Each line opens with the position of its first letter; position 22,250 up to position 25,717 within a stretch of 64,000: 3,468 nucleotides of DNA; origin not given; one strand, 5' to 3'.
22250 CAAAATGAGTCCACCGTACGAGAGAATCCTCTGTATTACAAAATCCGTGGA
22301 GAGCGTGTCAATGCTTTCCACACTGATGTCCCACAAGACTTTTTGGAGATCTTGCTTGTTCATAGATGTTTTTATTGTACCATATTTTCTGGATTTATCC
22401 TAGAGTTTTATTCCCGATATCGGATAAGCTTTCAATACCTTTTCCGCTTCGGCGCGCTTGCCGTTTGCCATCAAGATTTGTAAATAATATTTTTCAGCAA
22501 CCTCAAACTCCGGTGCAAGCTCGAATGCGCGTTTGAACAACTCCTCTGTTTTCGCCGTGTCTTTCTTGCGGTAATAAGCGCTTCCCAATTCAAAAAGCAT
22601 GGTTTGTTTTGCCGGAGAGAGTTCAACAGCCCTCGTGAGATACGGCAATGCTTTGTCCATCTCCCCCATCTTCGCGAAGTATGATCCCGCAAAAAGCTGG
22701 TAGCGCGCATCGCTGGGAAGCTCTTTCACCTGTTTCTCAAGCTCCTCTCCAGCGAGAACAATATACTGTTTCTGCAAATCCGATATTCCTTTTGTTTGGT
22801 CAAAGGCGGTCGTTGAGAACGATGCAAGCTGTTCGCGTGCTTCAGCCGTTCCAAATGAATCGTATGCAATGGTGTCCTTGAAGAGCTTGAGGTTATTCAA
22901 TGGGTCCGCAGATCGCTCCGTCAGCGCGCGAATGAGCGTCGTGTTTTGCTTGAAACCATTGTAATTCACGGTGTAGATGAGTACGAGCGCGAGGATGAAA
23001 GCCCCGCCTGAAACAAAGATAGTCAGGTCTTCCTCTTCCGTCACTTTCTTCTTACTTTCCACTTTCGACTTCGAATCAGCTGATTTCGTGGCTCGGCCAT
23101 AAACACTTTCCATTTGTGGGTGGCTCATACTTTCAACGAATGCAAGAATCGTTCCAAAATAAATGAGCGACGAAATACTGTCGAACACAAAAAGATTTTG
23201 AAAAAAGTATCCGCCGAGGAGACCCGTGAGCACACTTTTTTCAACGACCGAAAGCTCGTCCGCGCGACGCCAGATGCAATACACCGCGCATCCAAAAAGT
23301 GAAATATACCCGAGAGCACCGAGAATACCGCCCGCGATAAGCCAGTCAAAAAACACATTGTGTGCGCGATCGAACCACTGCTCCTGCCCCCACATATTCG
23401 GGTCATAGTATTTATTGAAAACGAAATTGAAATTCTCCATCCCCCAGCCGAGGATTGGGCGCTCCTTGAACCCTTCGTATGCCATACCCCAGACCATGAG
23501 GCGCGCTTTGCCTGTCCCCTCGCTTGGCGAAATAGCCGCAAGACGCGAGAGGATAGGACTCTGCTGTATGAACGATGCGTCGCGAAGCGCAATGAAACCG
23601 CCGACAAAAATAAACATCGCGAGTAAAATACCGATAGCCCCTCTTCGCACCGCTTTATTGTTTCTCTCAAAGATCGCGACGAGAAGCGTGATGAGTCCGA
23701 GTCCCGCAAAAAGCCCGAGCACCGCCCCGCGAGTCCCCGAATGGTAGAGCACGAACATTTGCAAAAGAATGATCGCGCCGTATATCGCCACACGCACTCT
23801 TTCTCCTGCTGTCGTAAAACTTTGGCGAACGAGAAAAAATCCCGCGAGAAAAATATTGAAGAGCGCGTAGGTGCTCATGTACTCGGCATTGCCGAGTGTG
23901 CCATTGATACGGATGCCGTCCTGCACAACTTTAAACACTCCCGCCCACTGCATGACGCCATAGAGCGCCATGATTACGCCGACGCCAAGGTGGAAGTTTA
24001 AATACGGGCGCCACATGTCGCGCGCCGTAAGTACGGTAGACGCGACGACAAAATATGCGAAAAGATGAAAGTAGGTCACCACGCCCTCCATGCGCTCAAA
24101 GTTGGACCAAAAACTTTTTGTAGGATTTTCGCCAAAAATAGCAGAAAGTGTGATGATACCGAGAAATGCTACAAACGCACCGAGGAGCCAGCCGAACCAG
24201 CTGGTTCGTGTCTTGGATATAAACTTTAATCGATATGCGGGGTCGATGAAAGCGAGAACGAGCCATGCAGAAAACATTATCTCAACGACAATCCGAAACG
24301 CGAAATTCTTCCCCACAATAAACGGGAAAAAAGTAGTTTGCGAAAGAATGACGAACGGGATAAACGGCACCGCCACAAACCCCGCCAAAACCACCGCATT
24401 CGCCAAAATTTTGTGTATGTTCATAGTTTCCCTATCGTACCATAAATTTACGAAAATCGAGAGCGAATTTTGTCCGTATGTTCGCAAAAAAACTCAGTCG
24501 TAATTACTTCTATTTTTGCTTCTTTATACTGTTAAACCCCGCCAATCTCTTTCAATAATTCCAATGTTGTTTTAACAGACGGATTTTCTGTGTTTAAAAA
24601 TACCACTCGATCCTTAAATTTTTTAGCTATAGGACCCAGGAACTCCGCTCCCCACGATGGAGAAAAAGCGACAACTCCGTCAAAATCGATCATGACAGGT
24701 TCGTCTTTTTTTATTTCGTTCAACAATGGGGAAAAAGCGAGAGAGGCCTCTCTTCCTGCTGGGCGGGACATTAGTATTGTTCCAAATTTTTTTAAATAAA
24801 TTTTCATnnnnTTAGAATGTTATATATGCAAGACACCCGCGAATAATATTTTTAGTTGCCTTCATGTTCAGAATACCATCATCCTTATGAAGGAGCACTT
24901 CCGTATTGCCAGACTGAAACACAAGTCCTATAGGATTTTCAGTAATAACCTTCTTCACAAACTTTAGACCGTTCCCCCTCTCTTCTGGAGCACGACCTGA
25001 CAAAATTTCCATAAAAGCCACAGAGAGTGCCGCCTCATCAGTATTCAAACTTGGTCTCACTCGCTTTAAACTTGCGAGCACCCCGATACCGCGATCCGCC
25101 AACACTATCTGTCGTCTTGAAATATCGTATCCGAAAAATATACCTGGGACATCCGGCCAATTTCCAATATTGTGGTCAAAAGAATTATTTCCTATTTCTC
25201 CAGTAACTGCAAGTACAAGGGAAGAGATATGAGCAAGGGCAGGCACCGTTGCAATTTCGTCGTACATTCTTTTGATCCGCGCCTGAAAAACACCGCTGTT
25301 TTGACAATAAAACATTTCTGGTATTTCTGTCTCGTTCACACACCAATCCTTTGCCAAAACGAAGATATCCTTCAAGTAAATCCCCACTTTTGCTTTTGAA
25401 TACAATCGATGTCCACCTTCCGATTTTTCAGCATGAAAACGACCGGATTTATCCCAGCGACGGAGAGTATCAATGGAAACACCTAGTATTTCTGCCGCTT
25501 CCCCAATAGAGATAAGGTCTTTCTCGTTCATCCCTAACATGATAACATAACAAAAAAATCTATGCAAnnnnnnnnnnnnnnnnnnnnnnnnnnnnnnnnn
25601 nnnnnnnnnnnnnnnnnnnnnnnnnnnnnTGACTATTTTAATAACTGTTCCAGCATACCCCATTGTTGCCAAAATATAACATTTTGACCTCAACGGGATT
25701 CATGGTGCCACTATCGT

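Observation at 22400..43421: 21 kb surface-glycan locus with GDP-fucose synthesis, two GT11 fucosyltransferases, LicD, a CE4 deacetylase, Wzx, a Wzy_C-TPR ligase and at least eight methyltransferases, partly very AT-rich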

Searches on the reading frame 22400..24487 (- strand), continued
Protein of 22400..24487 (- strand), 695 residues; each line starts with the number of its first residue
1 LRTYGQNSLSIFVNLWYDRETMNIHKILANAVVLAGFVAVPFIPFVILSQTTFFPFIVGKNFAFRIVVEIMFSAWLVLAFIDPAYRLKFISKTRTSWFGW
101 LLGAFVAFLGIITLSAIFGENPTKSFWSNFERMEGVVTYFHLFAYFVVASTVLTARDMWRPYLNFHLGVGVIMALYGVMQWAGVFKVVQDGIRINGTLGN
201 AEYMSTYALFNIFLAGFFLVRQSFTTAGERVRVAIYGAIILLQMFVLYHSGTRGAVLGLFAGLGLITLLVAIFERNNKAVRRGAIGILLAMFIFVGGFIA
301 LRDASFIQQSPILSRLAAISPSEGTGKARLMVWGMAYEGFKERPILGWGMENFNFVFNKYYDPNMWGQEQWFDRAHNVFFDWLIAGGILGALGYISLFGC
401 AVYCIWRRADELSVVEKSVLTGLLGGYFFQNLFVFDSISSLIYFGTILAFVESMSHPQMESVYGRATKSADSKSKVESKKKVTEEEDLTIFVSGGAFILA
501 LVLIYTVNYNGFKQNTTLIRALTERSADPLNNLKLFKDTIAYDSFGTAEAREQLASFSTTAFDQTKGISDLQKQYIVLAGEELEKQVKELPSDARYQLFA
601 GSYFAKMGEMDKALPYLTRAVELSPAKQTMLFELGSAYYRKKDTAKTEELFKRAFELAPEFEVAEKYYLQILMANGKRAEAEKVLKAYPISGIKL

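Call 64: predict_structure(alignment_id=A2)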
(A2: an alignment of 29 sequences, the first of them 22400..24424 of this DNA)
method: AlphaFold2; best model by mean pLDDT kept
length: 674 residues; sequences in the alignment: 29
mean_pLDDT: 81.6   pTM: 0.84
mean pLDDT of the five models: 81.6, 80.2, 79.3, 76.1, 75.8
residues with pLDDT >= 90: 244; 70-90: 311; 50-70: 73; < 50: 46
segments of 3 or more residues with pLDDT < 50: 73-76, 300-304, 437-464
pLDDT, mean of each block of 10 residues (from residue 1): 75 90 78 75 92 90 71 59 92 81 53 75 94 89 94 85 63 58 87 95 85 95 86 85 95 92 91 84 75 62 58 86 81 79 73 72 88 94 89 95 91 76 93 63 40 35 59 86 86 88 80 92 82 87 80 93 90 90 92 96 90 93 92 88 85 87 80 64
secondary structure, 60 per line:
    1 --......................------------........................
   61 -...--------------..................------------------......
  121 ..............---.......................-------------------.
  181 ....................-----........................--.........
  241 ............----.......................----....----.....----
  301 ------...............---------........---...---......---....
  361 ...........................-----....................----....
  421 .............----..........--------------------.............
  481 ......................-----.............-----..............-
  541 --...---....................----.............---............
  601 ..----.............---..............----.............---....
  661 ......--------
elements in order: H3-24 H37-60 H79-96 H115-134 H138-160 H180-200 H206-229 H232-252 H257-279 H284-287 H292-296 H307-321 H331-338 H348-353 H357-387 H393-412 H417-433 H438-447 H468-502 H508-520 H526-539 H549-568 H573-585 H589-602 H607-619 H623-636 H641-653 H657-666

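Call 67: fold_search(model_id=the predicted structure, library=pdb)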
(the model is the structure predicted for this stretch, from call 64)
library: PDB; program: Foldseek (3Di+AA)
matches with E <= 10: 1179; with E <= 0.001: 8
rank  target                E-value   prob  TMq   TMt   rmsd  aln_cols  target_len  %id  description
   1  7tpg_B                5.4e-05  1.00  0.43  0.66   5.6       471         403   16  Single-Particle Cryo-EM Structure of the WaaL O-antigen ligase in its ligand bound state (released 2022-04-06)
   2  8chy                  3.4e-04  1.00  0.22  0.49  12.8       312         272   17  Crystal structure of an 8-repeat consensus TPR superhelix with Zinc. (released 2024-02-21)
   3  9qhc_B                6.9e-04  1.00  0.22  0.50   8.9       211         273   20  Crystal structure of 8-repeat CTPR protein with eliminated coordination sites (released 2025-10-22)
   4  8dtg_A                6.9e-04  1.00  0.20  0.17  25.6       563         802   12  Cryo-EM structure of Arabidopsis SPY alternative conformation 1 (released 2023-03-08)
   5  9qhb                  8.1e-04  1.00  0.18  0.39  10.3       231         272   20  Crystal structure of 16-repeat CTPR protein with eliminated coordination sites (released 2025-10-22)
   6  8dtg_B                8.1e-04  1.00  0.20  0.18  20.1       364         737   13  Cryo-EM structure of Arabidopsis SPY alternative conformation 1 (released 2023-03-08)
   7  7dhg_C                8.4e-04  1.00  0.22  0.29  23.6       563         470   12  Crystal structure of SARS-CoV-2 Orf9b complex with human TOM70 (released 2021-05-12)
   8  7ntf_B                8.7e-04  1.00  0.23  0.20  18.2       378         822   14  Cryo-EM structure of unliganded O-GlcNAc transferase (released 2021-11-17)
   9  6b85_A                1.1e-03  1.00  0.16  0.49  20.3       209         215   22  Crystal structure of transmembrane protein TMHC4_R (released 2018-03-14)
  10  5khr_F                1.1e-03  1.00  0.17  0.23  24.7       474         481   12  Model of human Anaphase-promoting complex/Cyclosome complex (APC15 deletion mutant) in complex with the E2 UBE2C/UBCH1 (released 2016-08-24)
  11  9gaw_J                1.1e-03  1.00  0.22  0.28  26.1       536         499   12  High-resolution structure of the Anaphase-promoting complex/cyclosome (APC/C) bound to co-activator Cdh1 (released 2024-08-14)
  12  9pkq_B                1.1e-03  1.00  0.21  0.28  24.4       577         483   12  Structure of the cytoplasmic domain of unliganded human Tom70, open and closed conformations (released 2026-03-18)
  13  6v8e_B                1.3e-03  1.00  0.16  0.80   3.2       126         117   24  Computationally designed C3-symmetric homotrimer from TPR repeat protein (released 2020-08-12)
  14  6vfh_A                1.3e-03  1.00  0.15  0.72   4.7       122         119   24  De novo designed tetrahedral nanoparticle T33_dn10 (released 2020-08-12)
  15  9qhc_A                1.3e-03  1.00  0.18  0.38  10.0       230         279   20  Crystal structure of 8-repeat CTPR protein with eliminated coordination sites (released 2025-10-22)
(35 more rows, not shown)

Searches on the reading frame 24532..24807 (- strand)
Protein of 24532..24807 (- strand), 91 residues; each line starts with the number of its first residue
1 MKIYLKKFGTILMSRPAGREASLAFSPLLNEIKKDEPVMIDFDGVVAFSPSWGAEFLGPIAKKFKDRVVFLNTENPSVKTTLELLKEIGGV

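Call 61: search_protein_families(library=ncbifam, proteins=[window:24532-24807:-], max_evalue=0.001)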
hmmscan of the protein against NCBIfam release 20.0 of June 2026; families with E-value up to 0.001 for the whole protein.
window:24532-24807:- (91 aa): 0 families

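Call 79: search_protein_families(library=padloc, proteins=[window:24532-24807:-], max_evalue=0.001)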
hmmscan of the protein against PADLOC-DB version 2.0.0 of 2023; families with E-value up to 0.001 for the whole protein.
window:24532-24807:- (91 aa): 0 families

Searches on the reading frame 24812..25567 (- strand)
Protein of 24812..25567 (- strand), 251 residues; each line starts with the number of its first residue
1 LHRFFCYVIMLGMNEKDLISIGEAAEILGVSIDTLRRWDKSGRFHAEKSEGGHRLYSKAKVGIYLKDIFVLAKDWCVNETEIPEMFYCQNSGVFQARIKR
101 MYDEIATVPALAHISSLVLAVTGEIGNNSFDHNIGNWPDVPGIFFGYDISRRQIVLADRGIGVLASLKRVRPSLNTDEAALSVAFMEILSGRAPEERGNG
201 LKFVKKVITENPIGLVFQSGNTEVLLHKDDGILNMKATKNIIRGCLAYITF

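Call 3: search_protein_families(library=pfam, proteins=[window:24812-25567:-], max_evalue=0.01)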
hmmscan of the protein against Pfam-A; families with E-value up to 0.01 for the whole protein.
window:24812-25567:- (251 aa): 4 families
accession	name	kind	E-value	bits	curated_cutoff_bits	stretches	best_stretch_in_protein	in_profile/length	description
PF00376.29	MerR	-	1.3e-13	51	28.2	1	20-56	1-38/38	MerR family regulatory protein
PF13411.12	MerR_1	-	5.6e-10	39.6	21.6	1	20-61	2-43/69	MerR HTH family regulatory protein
PF12728.13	HTH_17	-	4.4e-08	33.7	27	1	19-59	2-41/51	Helix-turn-helix domain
PF13518.12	HTH_28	-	0.0032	18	25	1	20-40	14-34/52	Helix-turn-helix domain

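Call 61: search_protein_families(library=ncbifam, proteins=[window:24812-25540:-], max_evalue=0.001)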
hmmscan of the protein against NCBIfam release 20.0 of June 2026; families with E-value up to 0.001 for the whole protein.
window:24812-25540:- (242 aa): 8 families
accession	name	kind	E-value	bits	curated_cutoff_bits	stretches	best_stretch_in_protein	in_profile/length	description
NF047375.1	HeatShock_HspR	equivalog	6e-08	32.6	105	1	9-81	3-74/92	heat shock protein transcriptional repressor HspR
TIGR01764.1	excise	domain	1.1e-07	32.1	28.8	1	10-57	2-48/49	excisionase family DNA-binding protein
NF033787.1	HTH_BldC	subfamily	4.9e-05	23.1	77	1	10-52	3-45/49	BldC family transcriptional regulator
NF052513.1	TransRegCarH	equivalog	7e-05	22.2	400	1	6-53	3-51/274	HTH-type transcriptional repressor CarH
NF033518.0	transpos_IS607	equivalog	7.5e-05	22.3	110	1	14-56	2-44/187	IS607 family transposase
NF047377.1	heat_HspR_dupli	exception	8.6e-05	22.1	300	1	12-96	8-96/214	heat shock protein transcriptional repressor HspR, fused homodimer type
TIGR02043.1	ZntR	equivalog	0.00017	21.7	167.95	1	10-52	2-45/131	Zn(2+)-responsive transcriptional regulator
NF007069.0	PRK09514.1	equivalog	0.00019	21.5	143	1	11-52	3-45/141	Zn(2+)-responsive transcriptional regulator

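Call 79: search_protein_families(library=padloc, proteins=[window:24812-25540:-], max_evalue=0.001)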
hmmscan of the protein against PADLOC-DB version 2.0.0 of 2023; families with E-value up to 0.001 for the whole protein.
window:24812-25540:- (242 aa): 2 families
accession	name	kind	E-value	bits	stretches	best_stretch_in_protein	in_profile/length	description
PDLC04133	mad1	-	2.5e-10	38.5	1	7-50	3-45/60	mads_1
PDLC03348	MTase_II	-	0.00014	18.5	1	5-38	6-40/727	Type II methyltransferase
